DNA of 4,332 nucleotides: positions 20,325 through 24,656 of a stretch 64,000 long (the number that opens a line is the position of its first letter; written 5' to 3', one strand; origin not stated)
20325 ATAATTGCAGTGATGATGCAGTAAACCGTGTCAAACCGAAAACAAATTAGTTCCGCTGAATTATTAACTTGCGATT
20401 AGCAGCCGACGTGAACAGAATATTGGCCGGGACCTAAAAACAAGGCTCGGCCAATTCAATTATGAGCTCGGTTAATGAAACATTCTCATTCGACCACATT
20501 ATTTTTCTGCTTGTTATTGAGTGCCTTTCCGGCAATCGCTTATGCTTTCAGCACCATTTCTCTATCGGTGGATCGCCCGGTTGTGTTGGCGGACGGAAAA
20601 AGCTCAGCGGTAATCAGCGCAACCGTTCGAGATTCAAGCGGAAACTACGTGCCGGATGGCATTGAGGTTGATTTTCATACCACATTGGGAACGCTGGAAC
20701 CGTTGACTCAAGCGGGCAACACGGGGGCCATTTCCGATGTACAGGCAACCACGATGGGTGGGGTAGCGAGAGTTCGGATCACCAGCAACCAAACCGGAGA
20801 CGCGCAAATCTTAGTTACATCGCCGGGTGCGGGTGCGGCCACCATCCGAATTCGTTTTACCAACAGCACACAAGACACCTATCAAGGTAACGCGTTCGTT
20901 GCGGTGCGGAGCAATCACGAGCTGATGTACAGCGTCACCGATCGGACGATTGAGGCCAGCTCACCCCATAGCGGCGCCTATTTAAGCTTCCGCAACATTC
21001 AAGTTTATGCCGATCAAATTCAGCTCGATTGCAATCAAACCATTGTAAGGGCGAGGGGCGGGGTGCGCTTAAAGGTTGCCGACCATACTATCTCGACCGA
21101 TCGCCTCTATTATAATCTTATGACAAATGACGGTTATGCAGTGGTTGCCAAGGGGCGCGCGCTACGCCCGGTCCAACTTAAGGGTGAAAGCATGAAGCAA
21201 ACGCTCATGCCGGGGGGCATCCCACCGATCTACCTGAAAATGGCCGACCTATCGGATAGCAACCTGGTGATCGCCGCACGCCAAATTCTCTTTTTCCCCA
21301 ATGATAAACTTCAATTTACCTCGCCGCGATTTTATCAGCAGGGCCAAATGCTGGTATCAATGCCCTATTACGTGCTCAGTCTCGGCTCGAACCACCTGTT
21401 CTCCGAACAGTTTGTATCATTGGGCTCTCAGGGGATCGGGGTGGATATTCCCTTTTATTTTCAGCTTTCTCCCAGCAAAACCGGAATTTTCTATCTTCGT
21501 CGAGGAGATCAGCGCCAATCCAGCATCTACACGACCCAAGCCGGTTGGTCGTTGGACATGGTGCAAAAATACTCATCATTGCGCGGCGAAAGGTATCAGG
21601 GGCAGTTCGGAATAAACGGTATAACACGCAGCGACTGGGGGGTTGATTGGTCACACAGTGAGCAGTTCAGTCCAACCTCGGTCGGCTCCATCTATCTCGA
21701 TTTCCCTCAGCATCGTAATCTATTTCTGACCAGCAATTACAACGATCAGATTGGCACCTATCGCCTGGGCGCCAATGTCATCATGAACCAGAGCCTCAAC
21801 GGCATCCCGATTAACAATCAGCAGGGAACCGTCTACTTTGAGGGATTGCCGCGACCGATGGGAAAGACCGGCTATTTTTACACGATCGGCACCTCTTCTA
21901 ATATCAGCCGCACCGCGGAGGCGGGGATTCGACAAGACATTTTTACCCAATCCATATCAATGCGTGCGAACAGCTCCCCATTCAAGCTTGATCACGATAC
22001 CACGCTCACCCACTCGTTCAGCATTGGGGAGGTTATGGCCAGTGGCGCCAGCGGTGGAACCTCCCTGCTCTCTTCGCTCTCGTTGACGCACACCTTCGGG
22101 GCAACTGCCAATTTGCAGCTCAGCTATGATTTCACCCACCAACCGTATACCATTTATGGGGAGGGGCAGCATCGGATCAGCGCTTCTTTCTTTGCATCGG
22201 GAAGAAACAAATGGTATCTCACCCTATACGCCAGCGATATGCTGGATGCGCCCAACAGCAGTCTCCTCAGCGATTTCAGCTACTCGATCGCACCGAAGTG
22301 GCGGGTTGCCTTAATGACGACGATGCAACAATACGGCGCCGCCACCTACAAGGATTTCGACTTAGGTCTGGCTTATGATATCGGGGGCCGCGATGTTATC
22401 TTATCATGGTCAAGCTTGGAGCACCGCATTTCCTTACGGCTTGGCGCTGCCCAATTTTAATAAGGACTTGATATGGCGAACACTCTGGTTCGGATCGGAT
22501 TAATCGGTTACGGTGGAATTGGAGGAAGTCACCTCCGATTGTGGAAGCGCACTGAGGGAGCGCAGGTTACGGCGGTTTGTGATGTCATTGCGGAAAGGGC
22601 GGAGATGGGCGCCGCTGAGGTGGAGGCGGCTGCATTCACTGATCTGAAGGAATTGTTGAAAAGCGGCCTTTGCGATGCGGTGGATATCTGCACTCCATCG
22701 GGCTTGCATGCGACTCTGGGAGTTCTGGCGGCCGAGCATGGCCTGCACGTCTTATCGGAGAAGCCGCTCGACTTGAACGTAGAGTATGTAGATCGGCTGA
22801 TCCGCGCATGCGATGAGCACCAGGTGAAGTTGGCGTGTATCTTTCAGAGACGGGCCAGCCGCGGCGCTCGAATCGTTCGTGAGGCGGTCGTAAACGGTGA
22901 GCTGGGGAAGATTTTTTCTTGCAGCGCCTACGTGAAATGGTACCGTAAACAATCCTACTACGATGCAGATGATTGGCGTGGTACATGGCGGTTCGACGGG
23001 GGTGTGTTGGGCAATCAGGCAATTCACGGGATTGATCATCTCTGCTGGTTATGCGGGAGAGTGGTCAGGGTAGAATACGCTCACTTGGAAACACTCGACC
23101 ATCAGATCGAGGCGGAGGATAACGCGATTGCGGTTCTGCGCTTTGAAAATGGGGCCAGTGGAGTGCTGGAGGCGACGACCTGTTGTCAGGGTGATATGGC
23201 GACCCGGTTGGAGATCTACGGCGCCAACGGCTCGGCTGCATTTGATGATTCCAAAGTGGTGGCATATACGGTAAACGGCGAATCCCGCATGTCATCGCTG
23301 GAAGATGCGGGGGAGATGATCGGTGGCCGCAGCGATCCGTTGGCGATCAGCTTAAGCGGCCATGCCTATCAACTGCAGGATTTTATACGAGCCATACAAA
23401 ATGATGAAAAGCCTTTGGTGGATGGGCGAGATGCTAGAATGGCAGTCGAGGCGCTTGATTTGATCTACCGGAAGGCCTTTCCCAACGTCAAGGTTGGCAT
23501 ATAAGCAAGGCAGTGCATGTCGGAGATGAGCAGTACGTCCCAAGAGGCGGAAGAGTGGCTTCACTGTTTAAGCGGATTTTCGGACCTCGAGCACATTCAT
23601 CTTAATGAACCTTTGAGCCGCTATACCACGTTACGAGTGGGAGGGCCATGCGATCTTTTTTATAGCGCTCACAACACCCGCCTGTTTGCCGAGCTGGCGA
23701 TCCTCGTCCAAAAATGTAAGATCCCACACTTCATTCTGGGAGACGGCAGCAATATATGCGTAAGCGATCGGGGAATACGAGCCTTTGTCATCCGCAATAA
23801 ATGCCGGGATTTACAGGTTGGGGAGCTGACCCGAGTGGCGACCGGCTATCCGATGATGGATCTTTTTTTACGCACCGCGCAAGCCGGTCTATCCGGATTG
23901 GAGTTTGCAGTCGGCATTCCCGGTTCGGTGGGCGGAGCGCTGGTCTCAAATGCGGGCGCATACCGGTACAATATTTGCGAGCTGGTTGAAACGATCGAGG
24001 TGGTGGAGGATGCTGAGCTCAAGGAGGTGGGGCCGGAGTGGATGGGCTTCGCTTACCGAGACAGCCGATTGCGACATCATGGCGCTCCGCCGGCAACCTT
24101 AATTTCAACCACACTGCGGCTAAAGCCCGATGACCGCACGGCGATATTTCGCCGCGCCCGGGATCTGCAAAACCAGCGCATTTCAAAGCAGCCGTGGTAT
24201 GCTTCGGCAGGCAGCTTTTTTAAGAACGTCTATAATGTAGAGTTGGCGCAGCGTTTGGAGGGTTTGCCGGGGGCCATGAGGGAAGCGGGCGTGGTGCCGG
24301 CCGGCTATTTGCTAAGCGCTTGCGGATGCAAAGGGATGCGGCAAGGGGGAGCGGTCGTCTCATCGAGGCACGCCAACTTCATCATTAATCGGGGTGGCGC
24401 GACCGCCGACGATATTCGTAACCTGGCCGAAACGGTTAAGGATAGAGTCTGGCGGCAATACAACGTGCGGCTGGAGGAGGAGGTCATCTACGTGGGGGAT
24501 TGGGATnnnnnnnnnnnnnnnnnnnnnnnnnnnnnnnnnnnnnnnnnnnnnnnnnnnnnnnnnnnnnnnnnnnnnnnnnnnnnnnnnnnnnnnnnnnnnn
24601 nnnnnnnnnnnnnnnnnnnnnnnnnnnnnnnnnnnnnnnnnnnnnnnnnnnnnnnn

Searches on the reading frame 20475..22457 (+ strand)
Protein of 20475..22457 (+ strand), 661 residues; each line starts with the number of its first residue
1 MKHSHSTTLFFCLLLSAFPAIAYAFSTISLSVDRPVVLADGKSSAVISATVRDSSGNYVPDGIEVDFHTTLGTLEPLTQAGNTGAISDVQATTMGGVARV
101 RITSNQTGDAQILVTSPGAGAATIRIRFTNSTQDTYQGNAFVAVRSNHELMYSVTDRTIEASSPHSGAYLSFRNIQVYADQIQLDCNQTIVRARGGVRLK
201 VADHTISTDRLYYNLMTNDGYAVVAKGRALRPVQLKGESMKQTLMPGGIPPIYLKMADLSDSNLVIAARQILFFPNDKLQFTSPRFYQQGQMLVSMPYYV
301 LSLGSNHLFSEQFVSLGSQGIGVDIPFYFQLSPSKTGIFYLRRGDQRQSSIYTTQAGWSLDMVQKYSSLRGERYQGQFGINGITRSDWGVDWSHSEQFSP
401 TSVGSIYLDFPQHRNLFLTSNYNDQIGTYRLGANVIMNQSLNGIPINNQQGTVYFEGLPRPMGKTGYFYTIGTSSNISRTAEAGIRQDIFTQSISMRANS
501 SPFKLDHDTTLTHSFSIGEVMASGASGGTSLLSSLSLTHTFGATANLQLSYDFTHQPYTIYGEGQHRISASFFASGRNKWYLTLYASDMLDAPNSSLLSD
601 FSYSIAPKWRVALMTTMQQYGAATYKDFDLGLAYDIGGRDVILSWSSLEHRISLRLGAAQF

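Call 4: search_protein_families(library=pfam, proteins=[window:20475-22457:+], max_evalue=0.01)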
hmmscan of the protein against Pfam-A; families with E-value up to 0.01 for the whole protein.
window:20475-22457:+ (661 aa): 4 families
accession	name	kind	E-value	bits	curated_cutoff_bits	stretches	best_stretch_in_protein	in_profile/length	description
PF02369.22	Big_1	-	8.4e-10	39.1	34.9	1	28-129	2-93/93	Bacterial Ig-like domain (group 1)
PF09134.16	Invasin_D3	-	1.6e-08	35.4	33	1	26-129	3-96/98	Invasin, domain 3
PF18565.7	Glyco_hydro2_C5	-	2.5e-06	27.7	32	1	28-124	1-102/103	Glycoside hydrolase family 2 C-terminal domain 5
PF13100.11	OstA_2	-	0.0061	16.6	21.2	0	175-222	66-113/158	OstA-like protein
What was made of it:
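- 20475..22460 (+): Outer-membrane barrel candidate of 661 aa. Its order is: Big_1 domain, OstA-like region, then a beta-rich C-terminal half ending ...GAAQF. It is LptD-like. Pfam Big_1 at 39.1 bits and OstA_2 weak (call 4).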

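Call 5: search_protein_families(library=ncbifam, proteins=[window:20475-22457:+], max_evalue=0.1)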
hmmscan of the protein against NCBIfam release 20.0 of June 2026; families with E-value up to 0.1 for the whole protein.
window:20475-22457:+ (661 aa): 2 families
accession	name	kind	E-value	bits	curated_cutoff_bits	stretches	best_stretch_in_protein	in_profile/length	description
NF040978.1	Ve_IatC_Nterm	equivalog_domain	0.00037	18.2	2400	1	19-61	532-572/1065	inverse autotransporter adhesin IatC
NF041463.1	GalB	equivalog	0.045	11.5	900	0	26-69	770-814/869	beta-galactosidase GalB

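Call 45: search_solved_structures(query=A6, max_evalue=10)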
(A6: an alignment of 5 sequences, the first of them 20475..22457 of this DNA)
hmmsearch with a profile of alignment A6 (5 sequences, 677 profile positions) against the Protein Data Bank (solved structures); distinct sequences matched with E-value up to 10: 6.
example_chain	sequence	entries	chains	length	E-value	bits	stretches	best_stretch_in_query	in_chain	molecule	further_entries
7cwd_A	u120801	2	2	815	3.9e-05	25.6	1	47-151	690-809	beta-glalactosidase | beta-galactosidase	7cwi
8q2h_A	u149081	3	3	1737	0.00023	23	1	45-150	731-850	beta-galactosidase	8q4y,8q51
4ypj_A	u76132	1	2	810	0.0003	22.6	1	45-134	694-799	Beta galactosidase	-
7omm_A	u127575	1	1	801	0.0058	18.4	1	213-406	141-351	LPS-assembly protein LptD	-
5t98_A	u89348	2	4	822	0.046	15.4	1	47-140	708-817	Glycoside Hydrolase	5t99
9bey_A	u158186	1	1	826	0.23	13.1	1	46-94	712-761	GH2 beta-galactosidase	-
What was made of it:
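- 20475..22460 (+): The PDB profile search hits LptD 7omm at E = 0.0058 over 194 residues (call 45).
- On LptD (for the 661-aa neighbour): The profile search against PDB hits LptD 7omm at E = 0.0058 (call 45).
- The barrel resembles LptD (0.0058) (call 45).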

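Call 54: list_cluster_members(proteins=[P0005, P0007, P0020, P0074, P0077, P0087, P0079, P0148, window:20475-22457:+, window:16591-19548:+])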
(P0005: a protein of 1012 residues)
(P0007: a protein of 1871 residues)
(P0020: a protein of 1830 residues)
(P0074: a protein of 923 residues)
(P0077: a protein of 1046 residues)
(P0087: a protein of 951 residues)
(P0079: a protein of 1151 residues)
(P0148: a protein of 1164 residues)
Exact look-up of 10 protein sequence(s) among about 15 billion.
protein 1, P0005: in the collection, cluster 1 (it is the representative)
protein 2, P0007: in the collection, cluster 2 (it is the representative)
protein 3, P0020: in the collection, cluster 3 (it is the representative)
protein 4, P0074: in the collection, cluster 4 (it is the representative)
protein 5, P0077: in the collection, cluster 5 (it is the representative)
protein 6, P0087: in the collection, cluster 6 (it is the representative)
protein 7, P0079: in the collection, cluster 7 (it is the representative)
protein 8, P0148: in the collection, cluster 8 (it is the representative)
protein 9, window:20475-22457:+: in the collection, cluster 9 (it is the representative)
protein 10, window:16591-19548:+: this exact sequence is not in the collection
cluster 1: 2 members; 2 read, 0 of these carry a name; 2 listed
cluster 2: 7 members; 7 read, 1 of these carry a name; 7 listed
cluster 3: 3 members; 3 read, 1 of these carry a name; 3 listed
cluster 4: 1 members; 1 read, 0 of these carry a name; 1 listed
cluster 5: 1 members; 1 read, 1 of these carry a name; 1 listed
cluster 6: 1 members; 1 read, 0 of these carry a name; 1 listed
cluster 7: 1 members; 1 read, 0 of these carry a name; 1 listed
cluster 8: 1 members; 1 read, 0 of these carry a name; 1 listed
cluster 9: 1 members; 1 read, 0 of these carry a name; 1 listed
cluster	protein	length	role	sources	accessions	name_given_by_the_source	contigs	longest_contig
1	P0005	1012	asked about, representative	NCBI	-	-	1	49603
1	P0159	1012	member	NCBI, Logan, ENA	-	-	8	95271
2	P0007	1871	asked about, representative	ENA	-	-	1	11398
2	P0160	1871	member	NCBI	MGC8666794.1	MAG: carboxypeptidase regulatory-like domain-containing protein [Chthonomonadales ...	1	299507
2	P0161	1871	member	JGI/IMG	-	-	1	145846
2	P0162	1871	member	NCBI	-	-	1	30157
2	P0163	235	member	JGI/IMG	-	-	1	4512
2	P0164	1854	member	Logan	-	-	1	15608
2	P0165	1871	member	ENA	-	-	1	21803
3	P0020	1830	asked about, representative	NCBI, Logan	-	-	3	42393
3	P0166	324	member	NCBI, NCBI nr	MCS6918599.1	MAG: hypothetical protein NZM28_02385, partial [Fimbriimonadales bacterium] | hypothetical protein [Fimbriimonadales bacterium]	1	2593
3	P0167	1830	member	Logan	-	-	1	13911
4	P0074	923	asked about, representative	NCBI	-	-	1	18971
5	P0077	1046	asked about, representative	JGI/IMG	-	subtilisin family serine protease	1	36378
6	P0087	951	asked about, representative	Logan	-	-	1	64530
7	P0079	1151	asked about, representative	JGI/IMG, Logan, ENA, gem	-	-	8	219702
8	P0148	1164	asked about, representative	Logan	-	-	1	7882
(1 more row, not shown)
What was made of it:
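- Tried and rejected: Database names for the proteins are uninformative: 'carboxypeptidase regulatory-like domain-containing protein', 'hypothetical', 'subtilisin family' (call 54).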

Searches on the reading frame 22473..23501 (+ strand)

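Call 15: search_protein_families(library=pfam, proteins=[window:22473-23501:+], max_evalue=0.00001)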
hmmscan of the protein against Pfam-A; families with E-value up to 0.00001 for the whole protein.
window:22473-23501:+ (343 aa): 3 families
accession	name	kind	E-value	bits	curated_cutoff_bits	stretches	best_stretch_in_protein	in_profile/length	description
PF22725.1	GFO_IDH_MocA_C3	-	6.3e-30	104.2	27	1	134-255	3-123/124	GFO/IDH/MocA C-terminal domain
PF02894.22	GFO_IDH_MocA_C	-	1.1e-27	97.7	22.9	1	136-342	1-217/218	Oxidoreductase family, C-terminal alpha/beta domain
PF01408.29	GFO_IDH_MocA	-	1.4e-25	90.8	24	1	6-121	1-117/120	Oxidoreductase family, NAD-binding Rossmann fold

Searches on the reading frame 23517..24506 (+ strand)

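Call 15: search_protein_families(library=pfam, proteins=[window:23517-24506:+], max_evalue=0.00001)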
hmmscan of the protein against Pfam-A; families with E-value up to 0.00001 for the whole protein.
window:23517-24506:+ (330 aa): 2 families
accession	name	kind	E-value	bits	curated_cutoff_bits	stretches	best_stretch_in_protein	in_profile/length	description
PF02873.21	MurB_C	-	1e-28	99.9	27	1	210-326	2-99/99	UDP-N-acetylenolpyruvoylglucosamine reductase, C-terminal domain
PF01565.28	FAD_binding_4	-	4.8e-09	36.5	26.4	1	64-164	20-130/139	FAD binding domain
